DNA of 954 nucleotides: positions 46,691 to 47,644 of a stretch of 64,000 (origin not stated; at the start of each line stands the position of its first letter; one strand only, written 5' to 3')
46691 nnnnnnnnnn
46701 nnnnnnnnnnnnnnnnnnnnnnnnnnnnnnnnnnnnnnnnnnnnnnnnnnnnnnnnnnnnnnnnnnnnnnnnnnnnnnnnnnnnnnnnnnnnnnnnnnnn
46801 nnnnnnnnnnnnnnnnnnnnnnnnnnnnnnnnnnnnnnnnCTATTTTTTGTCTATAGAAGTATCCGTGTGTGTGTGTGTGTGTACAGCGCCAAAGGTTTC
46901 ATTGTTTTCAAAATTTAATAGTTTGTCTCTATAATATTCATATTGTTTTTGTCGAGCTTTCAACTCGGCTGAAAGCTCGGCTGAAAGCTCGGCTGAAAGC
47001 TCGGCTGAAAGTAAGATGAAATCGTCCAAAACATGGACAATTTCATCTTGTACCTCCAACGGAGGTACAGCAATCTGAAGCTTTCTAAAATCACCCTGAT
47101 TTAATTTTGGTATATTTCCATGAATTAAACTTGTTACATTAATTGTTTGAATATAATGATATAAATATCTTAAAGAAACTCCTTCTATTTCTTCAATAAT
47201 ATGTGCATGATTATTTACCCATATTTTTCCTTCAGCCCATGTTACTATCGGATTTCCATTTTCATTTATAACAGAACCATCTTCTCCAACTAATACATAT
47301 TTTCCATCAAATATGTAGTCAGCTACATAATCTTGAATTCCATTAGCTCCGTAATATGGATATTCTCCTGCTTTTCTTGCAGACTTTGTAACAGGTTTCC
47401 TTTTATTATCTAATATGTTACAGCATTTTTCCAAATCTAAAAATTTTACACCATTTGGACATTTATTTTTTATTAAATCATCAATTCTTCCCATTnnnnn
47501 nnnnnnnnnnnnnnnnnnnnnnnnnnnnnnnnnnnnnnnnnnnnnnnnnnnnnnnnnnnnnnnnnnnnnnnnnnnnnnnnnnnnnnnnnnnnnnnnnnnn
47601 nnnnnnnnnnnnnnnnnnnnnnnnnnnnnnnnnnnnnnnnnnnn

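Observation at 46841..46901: hsdS split at a (GT)9 tract: candidate phase-variable type I R-M specificity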

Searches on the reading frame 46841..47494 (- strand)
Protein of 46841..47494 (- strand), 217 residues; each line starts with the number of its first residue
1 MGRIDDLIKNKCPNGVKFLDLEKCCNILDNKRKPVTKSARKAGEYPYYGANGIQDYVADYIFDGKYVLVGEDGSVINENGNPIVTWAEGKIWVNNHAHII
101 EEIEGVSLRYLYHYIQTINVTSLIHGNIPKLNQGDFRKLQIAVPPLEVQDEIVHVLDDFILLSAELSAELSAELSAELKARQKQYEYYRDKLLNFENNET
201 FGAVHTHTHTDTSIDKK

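Call 9: search_protein_families(library=pfam, proteins=[window:46841-47494:-], max_evalue=0.001)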
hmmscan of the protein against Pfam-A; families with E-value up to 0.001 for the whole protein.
window:46841-47494:- (217 aa): 1 family
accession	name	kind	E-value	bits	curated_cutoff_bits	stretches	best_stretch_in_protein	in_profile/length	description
PF01420.25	Methylase_S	-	1.9e-23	84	22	1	15-174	3-166/168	Type I restriction modification DNA specificity domain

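Call 13: find_encoding_contigs(protein=window:46841-47494:-, flank=6000, max_places=10)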
Protein window:46841-47494:- (217 aa): no gene with exactly this product is on record in the collection.

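Call 18: find_homologous_proteins(query=window:46841-47494:-, max_evalue=1e-20)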
Query window:46841-47494:- (217 aa): 2393 proteins with E <= 1e-20 among 8000 candidates; the best 120 are listed.
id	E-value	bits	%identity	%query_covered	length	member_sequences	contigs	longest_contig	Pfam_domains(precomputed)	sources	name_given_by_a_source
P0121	3.8e-137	473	74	89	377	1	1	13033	PF01420.26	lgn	-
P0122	4.1e-134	463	93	89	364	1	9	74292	PF01420.26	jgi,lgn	-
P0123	8.4e-134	462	69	91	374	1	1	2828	PF01420.26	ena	-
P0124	2.9e-133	460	69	91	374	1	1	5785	PF01420.26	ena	-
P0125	3.1e-133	460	69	91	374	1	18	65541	PF01420.26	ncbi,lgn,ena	-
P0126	7.1e-133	459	69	91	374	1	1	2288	PF01420.26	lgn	-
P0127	1.0e-132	458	69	91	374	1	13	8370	PF01420.26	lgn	-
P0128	1.2e-132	458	69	91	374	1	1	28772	PF01420.26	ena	-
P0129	3.3e-132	457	66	89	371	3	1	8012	PF01420.26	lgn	-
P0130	4.4e-132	456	68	89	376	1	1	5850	PF01420.26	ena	-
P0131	2.5e-131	454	67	89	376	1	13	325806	PF01420.26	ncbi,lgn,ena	-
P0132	3.5e-129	447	65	89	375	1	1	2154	PF01420.26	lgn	-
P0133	1.5e-128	445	66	89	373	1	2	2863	PF01420.26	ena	-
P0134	4.9e-127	440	91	100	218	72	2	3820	PF01420.26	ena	-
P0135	2.2e-126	438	67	91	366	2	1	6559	PF01420.26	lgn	-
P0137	2.2e-124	431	92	92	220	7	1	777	PF01420.26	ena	-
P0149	2.2e-111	389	88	89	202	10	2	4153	PF01420.26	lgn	-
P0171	5.1e-104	365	73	100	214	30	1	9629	PF01420.26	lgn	-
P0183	5.1e-102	358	72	100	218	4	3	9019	PF01420.26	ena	-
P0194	3.1e-100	352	76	90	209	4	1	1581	PF01420.26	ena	-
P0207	2.2e-99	349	77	90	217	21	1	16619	PF01420.26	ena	-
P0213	2.2e-98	346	74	91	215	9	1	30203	PF01420.26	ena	-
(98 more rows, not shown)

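Call 25: list_cluster_members(proteins=[P0134, P0001, P0137, P0171, P0207, P0002, P0149, P0213, P0183, P0194])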
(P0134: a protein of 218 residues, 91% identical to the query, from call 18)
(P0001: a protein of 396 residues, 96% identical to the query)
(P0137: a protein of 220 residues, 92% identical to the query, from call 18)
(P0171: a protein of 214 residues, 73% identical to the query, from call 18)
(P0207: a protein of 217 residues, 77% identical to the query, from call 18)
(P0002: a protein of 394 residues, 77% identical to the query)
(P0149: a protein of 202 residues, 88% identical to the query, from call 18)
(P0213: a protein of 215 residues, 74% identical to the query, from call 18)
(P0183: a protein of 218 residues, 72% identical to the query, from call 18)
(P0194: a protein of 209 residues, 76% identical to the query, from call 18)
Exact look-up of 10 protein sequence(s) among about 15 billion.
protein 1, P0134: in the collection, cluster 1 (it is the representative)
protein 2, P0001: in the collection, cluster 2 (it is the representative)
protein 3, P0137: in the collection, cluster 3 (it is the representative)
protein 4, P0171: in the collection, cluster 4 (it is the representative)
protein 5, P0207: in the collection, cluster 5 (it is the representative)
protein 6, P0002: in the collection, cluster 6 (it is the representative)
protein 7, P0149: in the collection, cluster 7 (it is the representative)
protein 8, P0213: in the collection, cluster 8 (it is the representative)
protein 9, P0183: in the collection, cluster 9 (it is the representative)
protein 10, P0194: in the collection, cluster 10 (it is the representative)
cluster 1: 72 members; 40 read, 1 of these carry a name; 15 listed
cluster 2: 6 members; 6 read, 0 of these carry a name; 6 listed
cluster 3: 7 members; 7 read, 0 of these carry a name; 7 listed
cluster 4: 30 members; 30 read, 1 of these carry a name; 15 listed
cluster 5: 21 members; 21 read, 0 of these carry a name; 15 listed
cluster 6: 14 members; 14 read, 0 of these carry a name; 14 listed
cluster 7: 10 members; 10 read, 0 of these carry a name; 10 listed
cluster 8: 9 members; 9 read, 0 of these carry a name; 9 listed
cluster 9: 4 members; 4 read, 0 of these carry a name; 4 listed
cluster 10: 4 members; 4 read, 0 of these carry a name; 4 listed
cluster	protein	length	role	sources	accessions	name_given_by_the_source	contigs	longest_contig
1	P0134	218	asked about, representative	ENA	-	-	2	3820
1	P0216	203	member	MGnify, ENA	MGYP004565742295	FL=1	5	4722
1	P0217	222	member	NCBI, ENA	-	-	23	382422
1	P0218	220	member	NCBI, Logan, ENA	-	-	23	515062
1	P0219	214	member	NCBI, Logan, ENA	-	-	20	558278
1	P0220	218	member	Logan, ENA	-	-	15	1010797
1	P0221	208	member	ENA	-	-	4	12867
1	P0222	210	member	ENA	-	-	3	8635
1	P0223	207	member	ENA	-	-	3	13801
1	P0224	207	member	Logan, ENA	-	-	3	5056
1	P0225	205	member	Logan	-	-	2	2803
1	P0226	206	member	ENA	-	-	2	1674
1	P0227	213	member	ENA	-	-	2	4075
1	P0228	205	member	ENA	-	-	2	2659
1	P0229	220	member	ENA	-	-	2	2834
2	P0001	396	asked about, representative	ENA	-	-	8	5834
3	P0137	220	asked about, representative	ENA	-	-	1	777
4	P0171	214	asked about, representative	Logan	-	-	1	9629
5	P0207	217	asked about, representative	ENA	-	-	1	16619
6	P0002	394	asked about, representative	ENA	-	-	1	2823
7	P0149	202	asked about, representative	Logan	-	-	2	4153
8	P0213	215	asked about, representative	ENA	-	-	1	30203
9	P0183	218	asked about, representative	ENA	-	-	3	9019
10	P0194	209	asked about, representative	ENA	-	-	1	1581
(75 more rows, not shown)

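Call 45: find_encoding_contigs(protein=P0225, flank=4000, max_places=4)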
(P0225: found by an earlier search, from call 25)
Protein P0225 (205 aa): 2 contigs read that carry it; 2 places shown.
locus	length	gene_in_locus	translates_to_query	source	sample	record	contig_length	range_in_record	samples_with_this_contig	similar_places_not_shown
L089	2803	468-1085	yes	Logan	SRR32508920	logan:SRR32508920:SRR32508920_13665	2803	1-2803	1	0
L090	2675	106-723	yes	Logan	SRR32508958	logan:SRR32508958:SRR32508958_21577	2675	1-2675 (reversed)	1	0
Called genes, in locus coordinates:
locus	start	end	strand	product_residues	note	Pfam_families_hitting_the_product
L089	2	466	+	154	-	?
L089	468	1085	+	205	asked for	PF01420:Methylase_S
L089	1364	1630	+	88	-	PF01420:Methylase_S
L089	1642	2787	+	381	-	-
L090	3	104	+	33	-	?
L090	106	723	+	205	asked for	PF01420:Methylase_S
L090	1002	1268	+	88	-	PF01420:Methylase_S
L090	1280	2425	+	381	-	-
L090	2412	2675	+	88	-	?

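Call 46: find_encoding_contigs(protein=P0134, flank=4000, max_places=4)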
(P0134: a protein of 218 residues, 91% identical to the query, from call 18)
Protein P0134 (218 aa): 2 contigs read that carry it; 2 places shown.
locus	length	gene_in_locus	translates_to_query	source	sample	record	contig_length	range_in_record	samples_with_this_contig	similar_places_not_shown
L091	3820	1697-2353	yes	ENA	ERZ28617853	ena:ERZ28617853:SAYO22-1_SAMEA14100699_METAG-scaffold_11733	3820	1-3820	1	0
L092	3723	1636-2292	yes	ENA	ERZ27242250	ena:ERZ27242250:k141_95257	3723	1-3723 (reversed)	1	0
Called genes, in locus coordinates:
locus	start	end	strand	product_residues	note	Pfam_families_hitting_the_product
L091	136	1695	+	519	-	PF12161:HsdM_N, PF02384:N6_Mtase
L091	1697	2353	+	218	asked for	PF01420:Methylase_S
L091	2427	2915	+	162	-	PF01420:Methylase_S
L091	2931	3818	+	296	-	?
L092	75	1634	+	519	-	PF12161:HsdM_N, PF02384:N6_Mtase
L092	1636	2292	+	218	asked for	PF01420:Methylase_S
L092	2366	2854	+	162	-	PF01420:Methylase_S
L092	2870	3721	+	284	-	?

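Call 47: find_encoding_contigs(protein=P0218, flank=3000, max_places=10)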
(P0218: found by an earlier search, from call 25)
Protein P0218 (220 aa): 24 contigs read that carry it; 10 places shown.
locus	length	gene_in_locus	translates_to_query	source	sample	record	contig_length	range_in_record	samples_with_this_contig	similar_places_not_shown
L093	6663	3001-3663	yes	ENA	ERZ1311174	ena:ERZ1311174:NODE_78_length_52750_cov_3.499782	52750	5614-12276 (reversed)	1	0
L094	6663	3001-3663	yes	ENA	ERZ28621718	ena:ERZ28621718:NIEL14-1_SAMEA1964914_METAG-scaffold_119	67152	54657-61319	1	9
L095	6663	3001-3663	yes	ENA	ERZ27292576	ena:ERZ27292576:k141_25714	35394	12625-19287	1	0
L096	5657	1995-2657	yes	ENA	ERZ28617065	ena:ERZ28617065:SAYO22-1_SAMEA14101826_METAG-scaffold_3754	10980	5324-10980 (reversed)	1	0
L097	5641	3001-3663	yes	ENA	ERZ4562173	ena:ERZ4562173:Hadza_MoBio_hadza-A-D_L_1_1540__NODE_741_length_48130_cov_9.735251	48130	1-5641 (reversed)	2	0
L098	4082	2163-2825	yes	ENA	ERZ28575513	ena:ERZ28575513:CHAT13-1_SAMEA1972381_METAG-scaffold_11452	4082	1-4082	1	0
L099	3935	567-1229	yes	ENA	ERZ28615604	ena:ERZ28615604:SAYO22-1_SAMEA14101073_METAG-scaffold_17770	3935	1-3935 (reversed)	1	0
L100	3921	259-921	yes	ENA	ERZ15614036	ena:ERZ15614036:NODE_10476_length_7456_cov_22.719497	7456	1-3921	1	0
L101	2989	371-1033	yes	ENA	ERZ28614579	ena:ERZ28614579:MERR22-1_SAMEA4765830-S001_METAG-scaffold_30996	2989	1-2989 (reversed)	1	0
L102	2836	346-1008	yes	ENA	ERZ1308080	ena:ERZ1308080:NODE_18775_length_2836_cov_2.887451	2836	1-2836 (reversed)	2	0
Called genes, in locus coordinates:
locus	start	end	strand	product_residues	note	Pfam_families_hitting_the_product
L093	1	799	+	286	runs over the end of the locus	PF00910:RNA_helicase (faint), PF01695:IstB_IS21, PF00308:Bac_DnaA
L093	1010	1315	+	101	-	PF21983:NikA-like, PF05713:MobC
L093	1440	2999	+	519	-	PF12161:HsdM_N, PF02384:N6_Mtase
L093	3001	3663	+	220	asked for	PF01420:Methylase_S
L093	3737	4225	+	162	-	PF01420:Methylase_S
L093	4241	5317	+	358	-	PF13166:AAA_13 (weak)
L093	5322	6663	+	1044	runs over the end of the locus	PF04313:HSDR_N, PF00270:DEAD, PF04851:ResIII, PF18766:SWI2_SNF2, PF22679:T1R_D3-like, PF12008:EcoR124_C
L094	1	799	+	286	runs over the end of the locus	PF00910:RNA_helicase (faint), PF01695:IstB_IS21, PF00308:Bac_DnaA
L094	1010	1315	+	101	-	PF21983:NikA-like, PF05713:MobC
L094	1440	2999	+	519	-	PF12161:HsdM_N, PF02384:N6_Mtase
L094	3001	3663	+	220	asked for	PF01420:Methylase_S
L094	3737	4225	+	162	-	PF01420:Methylase_S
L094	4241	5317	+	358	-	PF13166:AAA_13 (weak)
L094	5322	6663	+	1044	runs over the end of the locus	PF04313:HSDR_N, PF00270:DEAD, PF04851:ResIII, PF18766:SWI2_SNF2, PF22679:T1R_D3-like, PF12008:EcoR124_C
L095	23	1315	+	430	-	PF00078:RVT_1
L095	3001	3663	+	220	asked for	PF01420:Methylase_S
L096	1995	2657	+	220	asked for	PF01420:Methylase_S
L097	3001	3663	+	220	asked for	PF01420:Methylase_S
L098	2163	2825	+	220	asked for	PF01420:Methylase_S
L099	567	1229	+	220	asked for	PF01420:Methylase_S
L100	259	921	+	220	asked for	PF01420:Methylase_S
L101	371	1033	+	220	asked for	PF01420:Methylase_S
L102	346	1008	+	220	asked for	PF01420:Methylase_S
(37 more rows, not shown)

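Call 48: find_encoding_contigs(protein=P0222, flank=3000, max_places=5)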
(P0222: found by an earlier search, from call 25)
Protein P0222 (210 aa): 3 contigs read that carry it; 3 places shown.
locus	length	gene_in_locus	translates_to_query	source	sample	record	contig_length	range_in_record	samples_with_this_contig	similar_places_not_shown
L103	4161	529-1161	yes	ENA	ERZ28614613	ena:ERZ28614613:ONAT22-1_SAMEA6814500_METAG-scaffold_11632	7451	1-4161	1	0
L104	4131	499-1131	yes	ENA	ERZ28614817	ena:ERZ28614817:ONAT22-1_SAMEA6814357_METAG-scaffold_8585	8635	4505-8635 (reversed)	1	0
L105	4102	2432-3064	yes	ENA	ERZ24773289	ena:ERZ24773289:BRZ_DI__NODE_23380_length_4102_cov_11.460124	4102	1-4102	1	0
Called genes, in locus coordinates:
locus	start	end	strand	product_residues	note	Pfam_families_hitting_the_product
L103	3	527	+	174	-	?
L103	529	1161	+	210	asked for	PF01420:Methylase_S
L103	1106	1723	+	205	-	PF01420:Methylase_S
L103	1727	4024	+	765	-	PF04313:HSDR_N, PF04851:ResIII, PF00270:DEAD, PF18766:SWI2_SNF2, PF22679:T1R_D3-like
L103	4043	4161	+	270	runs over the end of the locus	PF12008:EcoR124_C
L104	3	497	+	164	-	?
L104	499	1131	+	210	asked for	PF01420:Methylase_S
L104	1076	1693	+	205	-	PF01420:Methylase_S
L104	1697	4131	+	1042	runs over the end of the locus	PF04313:HSDR_N, PF00270:DEAD, PF04851:ResIII, PF18766:SWI2_SNF2, PF22679:T1R_D3-like, PF12008:EcoR124_C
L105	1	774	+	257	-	?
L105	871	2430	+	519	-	PF12161:HsdM_N, PF02384:N6_Mtase, PF07669:Eco57I (weak)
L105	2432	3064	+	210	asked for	PF01420:Methylase_S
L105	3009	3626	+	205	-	PF01420:Methylase_S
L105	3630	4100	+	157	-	?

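Call 49: find_encoding_contigs(protein=P0227, flank=3000, max_places=5)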
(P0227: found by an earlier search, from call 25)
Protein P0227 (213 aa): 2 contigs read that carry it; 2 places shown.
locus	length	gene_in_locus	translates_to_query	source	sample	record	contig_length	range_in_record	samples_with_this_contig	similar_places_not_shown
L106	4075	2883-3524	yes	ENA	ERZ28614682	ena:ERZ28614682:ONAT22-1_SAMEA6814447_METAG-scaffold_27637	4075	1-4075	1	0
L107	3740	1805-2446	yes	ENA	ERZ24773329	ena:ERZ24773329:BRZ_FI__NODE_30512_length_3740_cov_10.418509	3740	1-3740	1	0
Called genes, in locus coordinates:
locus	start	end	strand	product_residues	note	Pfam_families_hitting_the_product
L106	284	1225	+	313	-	-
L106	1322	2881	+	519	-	PF12161:HsdM_N, PF02384:N6_Mtase, PF07669:Eco57I (weak)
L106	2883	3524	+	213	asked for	PF01420:Methylase_S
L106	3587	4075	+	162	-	PF01420:Methylase_S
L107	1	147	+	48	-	?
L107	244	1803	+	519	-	PF12161:HsdM_N, PF02384:N6_Mtase, PF07669:Eco57I (weak)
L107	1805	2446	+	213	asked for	PF01420:Methylase_S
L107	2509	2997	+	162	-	PF01420:Methylase_S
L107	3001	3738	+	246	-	?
